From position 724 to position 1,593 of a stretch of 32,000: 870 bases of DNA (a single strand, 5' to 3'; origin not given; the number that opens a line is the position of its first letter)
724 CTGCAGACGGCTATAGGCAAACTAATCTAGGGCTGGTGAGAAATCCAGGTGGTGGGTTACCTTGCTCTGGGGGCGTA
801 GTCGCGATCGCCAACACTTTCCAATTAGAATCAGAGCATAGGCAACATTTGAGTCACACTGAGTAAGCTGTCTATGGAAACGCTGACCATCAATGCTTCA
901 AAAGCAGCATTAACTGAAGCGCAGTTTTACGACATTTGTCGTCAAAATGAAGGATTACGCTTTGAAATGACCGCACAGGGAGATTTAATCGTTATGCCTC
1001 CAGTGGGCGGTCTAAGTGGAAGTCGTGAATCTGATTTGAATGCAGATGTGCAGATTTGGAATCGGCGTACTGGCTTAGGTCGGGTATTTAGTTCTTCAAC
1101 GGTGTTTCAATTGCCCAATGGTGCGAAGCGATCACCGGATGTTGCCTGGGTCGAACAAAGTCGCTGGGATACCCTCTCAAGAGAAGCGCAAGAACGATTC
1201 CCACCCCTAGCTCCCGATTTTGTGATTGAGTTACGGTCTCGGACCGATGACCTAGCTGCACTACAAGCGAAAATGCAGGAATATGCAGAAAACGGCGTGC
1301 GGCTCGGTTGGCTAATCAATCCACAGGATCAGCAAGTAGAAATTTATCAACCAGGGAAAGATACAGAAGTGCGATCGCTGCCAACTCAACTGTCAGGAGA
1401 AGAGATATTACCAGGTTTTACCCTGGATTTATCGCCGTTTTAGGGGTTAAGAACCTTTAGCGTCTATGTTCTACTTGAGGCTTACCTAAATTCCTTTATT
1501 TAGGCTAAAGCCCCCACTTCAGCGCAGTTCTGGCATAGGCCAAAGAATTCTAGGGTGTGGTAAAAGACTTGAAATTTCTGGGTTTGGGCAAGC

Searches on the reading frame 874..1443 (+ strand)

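Call 61: search_protein_families(library=pfam, proteins=[window:874-1443:+], max_evalue=0.001)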
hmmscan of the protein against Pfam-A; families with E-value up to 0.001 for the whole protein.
window:874-1443:+ (189 aa): 1 family
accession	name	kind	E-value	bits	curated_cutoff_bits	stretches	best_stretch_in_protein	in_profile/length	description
PF05685.18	Uma2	-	1.9e-46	158.1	27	1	17-186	3-171/172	Putative restriction endonuclease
